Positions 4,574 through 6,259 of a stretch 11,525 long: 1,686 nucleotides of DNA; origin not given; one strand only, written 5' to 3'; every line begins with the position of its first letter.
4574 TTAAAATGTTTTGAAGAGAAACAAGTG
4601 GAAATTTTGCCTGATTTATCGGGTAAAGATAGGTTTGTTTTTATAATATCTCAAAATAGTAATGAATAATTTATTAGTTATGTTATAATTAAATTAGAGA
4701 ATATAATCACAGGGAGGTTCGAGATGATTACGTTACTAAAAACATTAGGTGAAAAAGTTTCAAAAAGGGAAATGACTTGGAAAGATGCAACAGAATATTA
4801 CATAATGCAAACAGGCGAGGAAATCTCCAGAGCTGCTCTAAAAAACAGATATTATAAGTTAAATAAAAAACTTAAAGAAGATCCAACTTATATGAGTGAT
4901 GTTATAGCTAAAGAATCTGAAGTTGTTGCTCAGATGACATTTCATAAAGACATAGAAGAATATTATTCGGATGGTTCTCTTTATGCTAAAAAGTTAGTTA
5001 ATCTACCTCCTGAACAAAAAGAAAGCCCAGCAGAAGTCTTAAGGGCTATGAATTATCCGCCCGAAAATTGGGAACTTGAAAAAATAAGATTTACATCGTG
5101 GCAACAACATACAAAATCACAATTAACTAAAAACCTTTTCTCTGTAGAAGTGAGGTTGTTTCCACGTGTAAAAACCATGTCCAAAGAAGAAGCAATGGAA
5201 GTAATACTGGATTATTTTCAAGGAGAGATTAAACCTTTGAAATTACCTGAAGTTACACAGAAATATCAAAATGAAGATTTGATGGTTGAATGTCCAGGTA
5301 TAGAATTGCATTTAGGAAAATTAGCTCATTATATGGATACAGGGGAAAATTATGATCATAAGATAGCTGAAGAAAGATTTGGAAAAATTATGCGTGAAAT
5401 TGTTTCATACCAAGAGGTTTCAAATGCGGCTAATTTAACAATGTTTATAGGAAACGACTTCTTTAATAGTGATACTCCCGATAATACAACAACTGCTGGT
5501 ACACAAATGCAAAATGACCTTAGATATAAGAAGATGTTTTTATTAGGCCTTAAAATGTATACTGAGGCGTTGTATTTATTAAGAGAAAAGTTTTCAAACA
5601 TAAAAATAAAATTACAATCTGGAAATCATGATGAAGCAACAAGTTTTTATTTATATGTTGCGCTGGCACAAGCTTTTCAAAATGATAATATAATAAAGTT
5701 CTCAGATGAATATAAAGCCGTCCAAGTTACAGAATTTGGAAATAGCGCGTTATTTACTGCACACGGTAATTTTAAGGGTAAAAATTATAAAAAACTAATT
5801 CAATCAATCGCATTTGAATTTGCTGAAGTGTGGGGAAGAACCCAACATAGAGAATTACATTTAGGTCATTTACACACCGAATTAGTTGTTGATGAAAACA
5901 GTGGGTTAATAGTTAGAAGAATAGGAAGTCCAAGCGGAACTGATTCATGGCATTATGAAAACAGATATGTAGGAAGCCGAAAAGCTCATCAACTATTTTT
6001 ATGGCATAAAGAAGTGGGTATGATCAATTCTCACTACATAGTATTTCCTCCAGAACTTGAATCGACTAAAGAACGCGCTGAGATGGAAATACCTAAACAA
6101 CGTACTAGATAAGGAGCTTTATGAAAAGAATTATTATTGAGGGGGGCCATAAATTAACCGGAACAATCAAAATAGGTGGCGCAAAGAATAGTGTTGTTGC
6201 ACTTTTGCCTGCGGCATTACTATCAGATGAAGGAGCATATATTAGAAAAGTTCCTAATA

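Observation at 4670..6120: Orphan 462-aa protein with an HTH-like N-terminus and a degenerate Mre11/SbcD-type metallophosphoesterase core, wedged between prmC and murA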

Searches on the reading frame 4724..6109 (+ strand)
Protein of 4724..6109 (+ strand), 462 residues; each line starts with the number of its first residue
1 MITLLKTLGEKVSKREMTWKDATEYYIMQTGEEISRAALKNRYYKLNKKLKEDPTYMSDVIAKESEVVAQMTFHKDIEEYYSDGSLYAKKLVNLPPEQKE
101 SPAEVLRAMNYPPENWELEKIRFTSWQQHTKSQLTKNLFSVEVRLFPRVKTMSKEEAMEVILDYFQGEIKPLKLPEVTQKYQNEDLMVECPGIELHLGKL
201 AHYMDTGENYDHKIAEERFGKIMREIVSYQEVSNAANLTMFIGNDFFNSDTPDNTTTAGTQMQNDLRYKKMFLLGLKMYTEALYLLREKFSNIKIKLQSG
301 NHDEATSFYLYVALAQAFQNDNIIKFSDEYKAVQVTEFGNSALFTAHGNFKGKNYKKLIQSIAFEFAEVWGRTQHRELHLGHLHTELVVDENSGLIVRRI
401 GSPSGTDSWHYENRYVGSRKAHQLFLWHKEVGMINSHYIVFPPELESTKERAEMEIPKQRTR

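Call 3: search_protein_families(library=pfam, proteins=[window:4724-6109:+], max_evalue=1)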
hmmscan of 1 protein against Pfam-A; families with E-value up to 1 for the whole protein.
window:4724-6109:+ (462 aa): 1 family
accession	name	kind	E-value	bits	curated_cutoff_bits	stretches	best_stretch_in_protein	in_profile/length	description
PF00149.33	Metallophos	-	0.049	14.5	21.5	1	279-372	47-126/191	Calcineurin-like phosphoesterase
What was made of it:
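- On Calcineurin-like metallophosphoesterase superfamily: Metallophos scores 14.5 bits against a cut-off of 21.5 (E 0.049, call 3).
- Pfam Metallophos is below its threshold (14.5 against 21.5 bits, call 3). There is no Pfam SbcD_C or Mre11_DNA_bind hit (call 3).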

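Call 4: search_protein_families(library=phrogs, proteins=[window:4724-6109:+], max_evalue=0.1)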
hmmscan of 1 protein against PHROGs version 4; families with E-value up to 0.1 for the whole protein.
window:4724-6109:+ (462 aa): 6 families
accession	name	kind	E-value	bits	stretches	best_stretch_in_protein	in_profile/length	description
phrog_704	-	DNA, RNA and nucleotide metabolism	2.7e-67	228.6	1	13-435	16-380/390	DNA repair exonuclease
phrog_284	-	DNA, RNA and nucleotide metabolism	4.2e-18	66.4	1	16-431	19-384/398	exonuclease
phrog_21891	-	unknown function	3.9e-11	44.7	1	313-422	10-114/130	-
phrog_20762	-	unknown function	2.8e-08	35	1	329-435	6-109/117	-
phrog_20703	-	unknown function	2.2e-06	28.7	1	181-259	158-234/258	-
phrog_22571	-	unknown function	0.00038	21.7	1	355-420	9-73/92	-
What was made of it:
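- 4724..6112 (+): Gene X: 462-aa HTH-metallophosphoesterase, member of PHROG 704. PHROG 704 matches at E 2.7e-67 over aa 13-435 (call 4).
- On PHROG 704 (phage "DNA repair exonuclease"): E 2.7e-67 and 228.6 bits, covering aa 13-435 of X on profile positions 16-380 of 390 (call 4).
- PHROG 704 matches at E 2.7e-67 with near full-length coverage (call 4). The PHROG label reads "DNA repair exonuclease" (call 4).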

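Call 5: search_protein_families(library=ncbifam, proteins=[window:4724-6109:+], max_evalue=1)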
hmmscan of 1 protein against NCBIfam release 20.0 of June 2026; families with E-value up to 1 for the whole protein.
window:4724-6109:+ (462 aa): 1 family
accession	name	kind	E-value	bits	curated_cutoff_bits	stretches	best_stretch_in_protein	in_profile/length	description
TIGR04123.1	P_estr_lig_assc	hypoth_equivalog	0.061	12.7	150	0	278-309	84-115/207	ligase-associated DNA damage response endonuclease PdeM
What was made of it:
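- On Mre11/SbcD nuclease family: No such Pfam or NCBIfam hit was found (calls 3, 5).
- Tried and rejected: Pfam and NCBIfam on X gave only sub-threshold Metallophos and PdeM hits (calls 3, 5).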

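Call 6: find_homologous_proteins(query=window:4724-6109:+)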
Query window:4724-6109:+ (462 aa): 846 proteins with E <= 0.001 among 4529 candidates; the best 120 are listed.
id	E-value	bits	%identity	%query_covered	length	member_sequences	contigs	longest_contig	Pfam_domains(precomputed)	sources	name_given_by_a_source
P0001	9.3e-204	695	100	68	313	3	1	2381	-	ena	-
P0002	1.0e-171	590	58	95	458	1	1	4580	-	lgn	-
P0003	4.7e-160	551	57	95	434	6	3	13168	-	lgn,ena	-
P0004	3.5e-143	496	57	79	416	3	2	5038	-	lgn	-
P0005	3.9e-138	479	50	95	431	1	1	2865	-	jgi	jgi:hypothetical protein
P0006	1.1e-136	474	50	95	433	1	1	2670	-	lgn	-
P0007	3.2e-136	473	51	95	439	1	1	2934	-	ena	-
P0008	6.5e-135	469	50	95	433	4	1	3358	-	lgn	-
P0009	1.7e-134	467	50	96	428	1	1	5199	-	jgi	jgi:hypothetical protein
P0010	4.7e-134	466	50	98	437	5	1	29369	-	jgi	jgi:hypothetical protein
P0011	2.9e-133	463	49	98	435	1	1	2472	-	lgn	-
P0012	1.9e-132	460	49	96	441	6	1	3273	-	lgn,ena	-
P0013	9.1e-132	458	50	95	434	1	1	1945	-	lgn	-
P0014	1.5e-131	457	49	95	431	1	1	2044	-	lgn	-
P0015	2.4e-131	457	49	95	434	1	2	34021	-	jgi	jgi:hypothetical protein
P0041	3.5e-110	387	41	96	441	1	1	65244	PF27386.1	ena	-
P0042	4.1e-110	387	44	94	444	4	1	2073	PF27386.1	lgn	-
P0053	8.2e-108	379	42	95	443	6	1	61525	PF27386.1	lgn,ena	-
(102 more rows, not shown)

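Call 7: search_dna_similar(query=window:4724-6109:+, collection=phages, mode=protein, max_rows=30)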
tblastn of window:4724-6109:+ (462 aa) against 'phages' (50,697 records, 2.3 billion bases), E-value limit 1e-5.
Records with a match: 2035; places in all: 2040; records where one place covers at least 80% of the query: 11.
Best place of each record, by identity: <60% 2035.
By first word of the organism name: Escherichia 555; Klebsiella 463; Salmonella 370; Vibrio 251; Shigella 40; Lactobacillus 39; Flavobacterium 28; Rhodobacter 23; Campylobacter 20; Yersinia 17; and 57 more.
By host as written in the record: - 377; Klebsiella pneumoniae 206; Escherichia coli 203; Escherichia coli K-12 MG1655 54; Salmonella enterica subsp. enterica serovar Enteritidis 54; Salmonella enterica 52; Escherichia coli DSM 12242 43; Salmonella enterica subsp. enterica serovar Typhimurium 42; and 403 more.
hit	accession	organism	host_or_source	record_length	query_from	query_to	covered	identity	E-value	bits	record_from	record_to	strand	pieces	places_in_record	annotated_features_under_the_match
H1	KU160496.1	Bacillus phage vB_BhaS-171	Bacillus halmapalus DSM 29712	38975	79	445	79%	30.2%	6e-47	180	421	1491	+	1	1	hypothetical protein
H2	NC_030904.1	Bacillus phage vB_BhaS-171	Bacillus halmapalus DSM 29712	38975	79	445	79%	30.2%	6e-47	180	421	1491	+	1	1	DNA repair exonuclease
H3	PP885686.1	Tunturiibacter phage Tunturi_3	Tunturiibacter psychrotolerans X5P2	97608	66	435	80%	25.3%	6e-21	102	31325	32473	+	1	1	DNA repair exonuclease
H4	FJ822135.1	Lactobacillus phage Lb338-1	-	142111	97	439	74%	27.3%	3e-13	79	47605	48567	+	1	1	hypothetical protein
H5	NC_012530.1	Lactobacillus phage Lb338-1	-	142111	97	439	74%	27.3%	3e-13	79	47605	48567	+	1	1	DNA repair exonuclease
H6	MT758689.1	Lactobacillus phage Lbab1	Lactobacillus casei BL23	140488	97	439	74%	27.3%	3e-13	79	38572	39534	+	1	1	DNA polymerase II small subunit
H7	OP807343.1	Lacticaseibacillus phage P7.1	Lacticaseibacillus paracasei LMG 19719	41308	79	461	83%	24.3%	3e-14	81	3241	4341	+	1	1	hypothetical protein (x2)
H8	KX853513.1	Virus Rctr41k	enrichment culture DAMO/AAA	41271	134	447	68%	29.3%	2e-31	134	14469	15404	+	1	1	phosphoesterase-like protein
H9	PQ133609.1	Klebsiella phage P5026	Klebsiella pneumoniae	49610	65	445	82%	23.8%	2e-19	98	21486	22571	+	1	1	hypothetical protein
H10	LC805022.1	Lactobacillus phage phiLpTT2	Lactiplantibacillus plantarum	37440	83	425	74%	26.4%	8e-17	89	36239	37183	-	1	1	no functional annotation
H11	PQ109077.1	Thermus phage Lalka27b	Thermus thermophilus HB27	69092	114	442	71%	27.4%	3e-27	121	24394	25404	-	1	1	exonuclease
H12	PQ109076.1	Thermus phage Lalka27a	Thermus thermophilus HB27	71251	114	442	71%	27.4%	3e-27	121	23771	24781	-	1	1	exonuclease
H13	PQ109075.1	Thermus phage Lalka8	Thermus thermophilus HB8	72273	114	442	71%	27.4%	3e-27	121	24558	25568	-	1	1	exonuclease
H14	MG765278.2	Lactobacillus phage Silenus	Lactobacillus plantarum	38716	79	425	75%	25.9%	3e-20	100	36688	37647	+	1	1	hypothetical protein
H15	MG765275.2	Lactobacillus phage Bassarid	Lactobacillus plantarum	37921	82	425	74%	26.1%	4e-20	100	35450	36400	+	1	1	hypothetical protein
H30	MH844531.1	Klebsiella phage GH-K3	Klebsiella pneumoniae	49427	148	461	68%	27.4%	9e-20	99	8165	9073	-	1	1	putative phosphoesterase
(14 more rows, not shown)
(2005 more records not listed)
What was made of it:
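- Relatives are present in 2,035 phage records (call 7). The PNK association is confined to a branch that is about 25% identical (call 7).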

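Call 8: find_encoding_contigs(protein=P0003, flank=8000, max_places=4)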
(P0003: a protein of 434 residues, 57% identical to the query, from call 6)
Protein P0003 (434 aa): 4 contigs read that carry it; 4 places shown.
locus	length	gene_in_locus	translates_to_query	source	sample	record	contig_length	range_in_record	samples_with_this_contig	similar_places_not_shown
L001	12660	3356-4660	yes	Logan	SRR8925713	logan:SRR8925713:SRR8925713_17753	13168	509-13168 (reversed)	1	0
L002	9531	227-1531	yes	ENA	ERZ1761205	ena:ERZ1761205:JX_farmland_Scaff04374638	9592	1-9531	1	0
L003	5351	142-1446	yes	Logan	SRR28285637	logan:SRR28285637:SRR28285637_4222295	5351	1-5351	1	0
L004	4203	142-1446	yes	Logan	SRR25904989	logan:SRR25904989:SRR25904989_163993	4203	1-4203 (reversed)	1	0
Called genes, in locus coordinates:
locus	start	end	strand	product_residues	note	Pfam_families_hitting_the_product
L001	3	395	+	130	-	?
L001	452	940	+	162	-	PF05869:Dam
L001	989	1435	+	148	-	-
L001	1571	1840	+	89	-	-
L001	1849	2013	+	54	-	-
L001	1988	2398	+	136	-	-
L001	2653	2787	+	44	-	-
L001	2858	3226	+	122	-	PF03838:RecU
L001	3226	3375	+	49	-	PF13597:NRDD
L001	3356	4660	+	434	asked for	-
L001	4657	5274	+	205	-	-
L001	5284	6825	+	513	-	PF00535:Glycos_transf_2, PF10111:Glyco_tranf_2_2, PF00535:Glycos_transf_2, PF10111:Glyco_tranf_2_2, PF13641:Glyco_tranf_2_3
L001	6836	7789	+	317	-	PF01073:3Beta_HSD, PF01370:Epimerase, PF02719:Polysacc_synt_2, PF04321:RmlD_sub_bind, PF05368:NmrA, PF07993:NAD_binding_4 (weak), PF16363:GDP_Man_Dehyd, PF13460:NAD_binding_10, +2 more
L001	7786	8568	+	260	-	PF01370:Epimerase, PF04321:RmlD_sub_bind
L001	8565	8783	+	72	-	-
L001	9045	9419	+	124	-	PF16677:GP3_package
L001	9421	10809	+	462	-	PF17289:Terminase_6C, PF22530:Terminase-T7_RNaseH-like (weak)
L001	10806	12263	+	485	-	PF05133:SPP1_portal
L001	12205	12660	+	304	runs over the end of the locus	-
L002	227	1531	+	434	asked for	-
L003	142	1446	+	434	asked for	-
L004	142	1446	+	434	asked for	-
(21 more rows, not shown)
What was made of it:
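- RecU lies two genes upstream in L001 (call 8).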

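Call 9: find_encoding_contigs(protein=P0002, flank=8000, max_places=4)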
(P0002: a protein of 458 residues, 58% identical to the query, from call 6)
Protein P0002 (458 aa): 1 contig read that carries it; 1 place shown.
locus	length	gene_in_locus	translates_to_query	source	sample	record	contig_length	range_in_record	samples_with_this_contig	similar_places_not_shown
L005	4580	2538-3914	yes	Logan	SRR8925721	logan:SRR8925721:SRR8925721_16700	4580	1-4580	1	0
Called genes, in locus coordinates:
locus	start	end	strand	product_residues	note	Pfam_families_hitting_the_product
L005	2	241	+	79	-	?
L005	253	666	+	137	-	-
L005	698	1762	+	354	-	PF03462:PCRF, PF00472:RF-1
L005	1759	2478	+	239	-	PF07669:Eco57I, PF05175:MTS, PF06325:PrmA, PF13847:Methyltransf_31, PF13649:Methyltransf_25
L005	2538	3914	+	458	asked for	-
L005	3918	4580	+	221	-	?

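Call 10: find_encoding_contigs(protein=P0010, flank=10000, max_places=3)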
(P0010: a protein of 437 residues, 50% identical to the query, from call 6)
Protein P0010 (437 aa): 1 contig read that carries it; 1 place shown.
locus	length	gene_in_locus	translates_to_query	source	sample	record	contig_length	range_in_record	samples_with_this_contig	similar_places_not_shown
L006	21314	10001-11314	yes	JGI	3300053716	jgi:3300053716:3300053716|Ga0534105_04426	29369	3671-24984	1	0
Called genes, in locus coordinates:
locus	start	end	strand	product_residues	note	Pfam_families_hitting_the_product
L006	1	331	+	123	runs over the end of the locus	-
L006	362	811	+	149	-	-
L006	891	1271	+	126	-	-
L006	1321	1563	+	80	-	-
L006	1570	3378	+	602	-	-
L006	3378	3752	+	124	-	-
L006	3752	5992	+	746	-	-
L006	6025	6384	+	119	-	-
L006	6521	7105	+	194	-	PF13884:Peptidase_S74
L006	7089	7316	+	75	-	-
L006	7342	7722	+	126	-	PF22337:Phage_fiber_rpt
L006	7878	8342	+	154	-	-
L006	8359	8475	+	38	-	-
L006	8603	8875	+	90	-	-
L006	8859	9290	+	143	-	-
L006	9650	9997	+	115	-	-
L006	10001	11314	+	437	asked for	-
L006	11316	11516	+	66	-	-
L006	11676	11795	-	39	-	-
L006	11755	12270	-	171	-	-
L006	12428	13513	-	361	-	PF14657:Arm-DNA-bind_4, PF14659:Phage_int_SAM_3, PF00589:Phage_integrase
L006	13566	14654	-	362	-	PF00933:Glyco_hydro_3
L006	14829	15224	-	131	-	PF12844:HTH_19, PF01381:HTH_3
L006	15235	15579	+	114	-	PF12844:HTH_19, PF13443:HTH_26 (weak), PF13560:HTH_31 (weak), PF01381:HTH_3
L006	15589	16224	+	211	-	-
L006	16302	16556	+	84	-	-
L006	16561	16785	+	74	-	PF14090:HTH_39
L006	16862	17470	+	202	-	PF19808:DUF6291, PF09524:Phg_2220_C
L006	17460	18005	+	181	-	-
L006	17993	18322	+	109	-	-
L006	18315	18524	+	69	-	-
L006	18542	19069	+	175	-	PF04404:ERF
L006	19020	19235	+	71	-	-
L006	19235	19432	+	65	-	-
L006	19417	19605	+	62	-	-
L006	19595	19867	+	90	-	-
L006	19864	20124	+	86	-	-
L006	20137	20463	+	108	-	-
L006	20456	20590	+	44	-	-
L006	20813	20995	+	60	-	-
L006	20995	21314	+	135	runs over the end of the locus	PF00436:SSB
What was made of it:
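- In the temperate phage L006 the homologue sits in the moron position, between the tail and probable lysis genes and the integrase (call 10).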

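Call 11: list_cluster_members(proteins=[window:4724-6109:+, window:6121-7365:+, window:2879-3937:+, window:9575-11095:+, window:3941-4666:+])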
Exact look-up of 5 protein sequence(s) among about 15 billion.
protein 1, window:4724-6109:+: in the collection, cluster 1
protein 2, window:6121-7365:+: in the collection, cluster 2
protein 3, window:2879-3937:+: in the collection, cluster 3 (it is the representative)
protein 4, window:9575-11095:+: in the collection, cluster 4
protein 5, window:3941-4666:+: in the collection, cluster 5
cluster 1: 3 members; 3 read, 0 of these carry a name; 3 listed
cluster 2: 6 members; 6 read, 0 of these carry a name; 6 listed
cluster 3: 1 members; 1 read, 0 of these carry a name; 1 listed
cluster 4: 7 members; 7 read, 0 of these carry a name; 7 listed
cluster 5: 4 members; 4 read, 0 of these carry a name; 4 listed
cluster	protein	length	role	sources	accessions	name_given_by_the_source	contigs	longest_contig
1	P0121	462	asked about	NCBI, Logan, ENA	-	-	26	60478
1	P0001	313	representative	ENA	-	-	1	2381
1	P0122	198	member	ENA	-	-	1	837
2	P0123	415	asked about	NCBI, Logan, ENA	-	-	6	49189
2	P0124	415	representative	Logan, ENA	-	-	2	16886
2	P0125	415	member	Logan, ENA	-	-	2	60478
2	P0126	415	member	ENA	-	-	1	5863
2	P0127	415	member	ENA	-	-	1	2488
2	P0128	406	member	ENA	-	-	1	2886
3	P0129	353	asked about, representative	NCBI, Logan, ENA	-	-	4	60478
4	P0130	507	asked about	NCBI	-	-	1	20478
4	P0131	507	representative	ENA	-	-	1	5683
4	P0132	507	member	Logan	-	-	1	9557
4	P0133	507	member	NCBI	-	-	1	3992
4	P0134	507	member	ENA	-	-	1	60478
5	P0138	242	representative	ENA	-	-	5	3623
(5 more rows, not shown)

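Call 12: find_encoding_contigs(protein=window:4724-6109:+, flank=10000, max_places=4)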
Protein window:4724-6109:+ (462 aa): 23 contigs read that carry it; 4 places shown.
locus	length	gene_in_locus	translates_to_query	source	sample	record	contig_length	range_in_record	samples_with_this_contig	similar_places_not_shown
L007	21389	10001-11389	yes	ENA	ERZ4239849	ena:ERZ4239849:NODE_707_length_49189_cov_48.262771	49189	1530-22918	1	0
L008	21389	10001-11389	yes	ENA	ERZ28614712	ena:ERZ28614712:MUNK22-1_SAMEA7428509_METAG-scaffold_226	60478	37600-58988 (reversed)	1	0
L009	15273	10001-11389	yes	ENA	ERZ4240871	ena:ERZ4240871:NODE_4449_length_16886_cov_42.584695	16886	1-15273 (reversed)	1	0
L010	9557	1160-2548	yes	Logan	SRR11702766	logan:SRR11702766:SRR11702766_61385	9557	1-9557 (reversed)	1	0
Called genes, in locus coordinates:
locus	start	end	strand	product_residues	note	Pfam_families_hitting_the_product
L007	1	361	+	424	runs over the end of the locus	PF00078:RVT_1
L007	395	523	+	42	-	PF00468:Ribosomal_L34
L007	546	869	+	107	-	PF00825:Ribonuclease_P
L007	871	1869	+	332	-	PF02096:60KD_IMP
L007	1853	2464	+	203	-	PF07650:KH_2 (weak), PF13083:KH_KhpA-B, PF01424:R3H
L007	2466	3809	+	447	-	PF10396:TrmE_N, PF00350:Dynamin_N (faint), PF12631:MnmE_helical, PF01926:MMR_HSR1, PF02421:FeoB_N, PF04548:AIG1 (weak)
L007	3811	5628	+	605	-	PF00890:FAD_binding_2 (faint), PF01134:GIDA, PF21680:GIDA_C_1st, PF13932:SAM_GIDA_C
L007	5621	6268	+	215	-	PF02527:GidB, PF05175:MTS (weak), PF13847:Methyltransf_31 (weak)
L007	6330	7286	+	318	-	PF02195:ParB_N, PF17762:HTH_ParB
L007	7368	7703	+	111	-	-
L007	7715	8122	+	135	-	-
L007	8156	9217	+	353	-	PF03462:PCRF, PF00472:RF-1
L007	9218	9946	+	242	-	PF02384:N6_Mtase (weak), PF05175:MTS, PF07669:Eco57I, PF01170:UPF0020 (weak), PF06325:PrmA, PF13847:Methyltransf_31, PF08241:Methyltransf_11 (weak), PF13649:Methyltransf_25, +2 more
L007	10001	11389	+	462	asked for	-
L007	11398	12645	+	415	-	PF00275:EPSP_synthase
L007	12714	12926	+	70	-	PF01197:Ribosomal_L31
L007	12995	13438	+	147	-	PF02502:LacAB_rpiB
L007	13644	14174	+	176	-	PF02482:Ribosomal_S30AE, PF16321:Ribosom_S30AE_C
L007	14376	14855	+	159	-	PF00692:dUTPase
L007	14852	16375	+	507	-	PF00133:tRNA-synt_1, PF01406:tRNA-synt_1e, PF09334:tRNA-synt_1g, PF00133:tRNA-synt_1, PF08264:Anticodon_1, PF19303:Anticodon_3 (weak)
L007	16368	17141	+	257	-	PF01026:TatD_DNase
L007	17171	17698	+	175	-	-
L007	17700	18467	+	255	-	PF00398:RrnaAD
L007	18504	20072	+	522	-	-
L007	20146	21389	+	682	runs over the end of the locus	PF08206:OB_RNB, PF17876:CSD2, PF00773:RNB, PF00575:S1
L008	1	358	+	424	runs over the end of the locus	PF00078:RVT_1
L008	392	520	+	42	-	PF00468:Ribosomal_L34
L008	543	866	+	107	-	PF00825:Ribonuclease_P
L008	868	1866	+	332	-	PF02096:60KD_IMP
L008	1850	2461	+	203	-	PF07650:KH_2 (weak), PF13083:KH_KhpA-B, PF01424:R3H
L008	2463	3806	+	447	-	PF10396:TrmE_N, PF00350:Dynamin_N (faint), PF12631:MnmE_helical, PF01926:MMR_HSR1, PF02421:FeoB_N, PF04548:AIG1 (weak)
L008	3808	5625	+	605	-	PF01134:GIDA, PF21680:GIDA_C_1st, PF13932:SAM_GIDA_C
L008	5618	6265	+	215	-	PF02527:GidB, PF05175:MTS (weak), PF13847:Methyltransf_31 (weak)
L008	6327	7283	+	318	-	PF02195:ParB_N, PF17762:HTH_ParB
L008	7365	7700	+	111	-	-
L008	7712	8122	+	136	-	-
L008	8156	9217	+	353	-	PF03462:PCRF, PF00472:RF-1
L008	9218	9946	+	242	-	PF02384:N6_Mtase (weak), PF05175:MTS, PF06325:PrmA, PF07669:Eco57I, PF01170:UPF0020 (weak), PF13847:Methyltransf_31, PF08241:Methyltransf_11 (weak), PF13649:Methyltransf_25, +2 more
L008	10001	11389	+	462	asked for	-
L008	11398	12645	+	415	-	PF00275:EPSP_synthase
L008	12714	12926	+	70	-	PF01197:Ribosomal_L31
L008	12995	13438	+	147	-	PF02502:LacAB_rpiB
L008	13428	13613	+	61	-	-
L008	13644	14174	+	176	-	PF02482:Ribosomal_S30AE, PF16321:Ribosom_S30AE_C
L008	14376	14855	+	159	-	PF00692:dUTPase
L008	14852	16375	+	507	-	PF00133:tRNA-synt_1, PF01406:tRNA-synt_1e, PF09334:tRNA-synt_1g, PF00133:tRNA-synt_1, PF08264:Anticodon_1 (weak), PF19303:Anticodon_3 (weak)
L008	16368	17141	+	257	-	PF01026:TatD_DNase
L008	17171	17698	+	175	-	-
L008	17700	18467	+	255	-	PF00398:RrnaAD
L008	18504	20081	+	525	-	-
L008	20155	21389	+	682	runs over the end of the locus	PF08206:OB_RNB, PF17876:CSD2, PF00773:RNB, PF00575:S1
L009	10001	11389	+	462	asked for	-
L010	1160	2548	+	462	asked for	-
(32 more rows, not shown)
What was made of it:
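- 4724..6112 (+): The exact protein occurs on 26 or more contigs, always in this context (calls 11, 12).
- The ORF is intact in both species and in every one of 26 or more contigs (calls 9, 11, 12).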
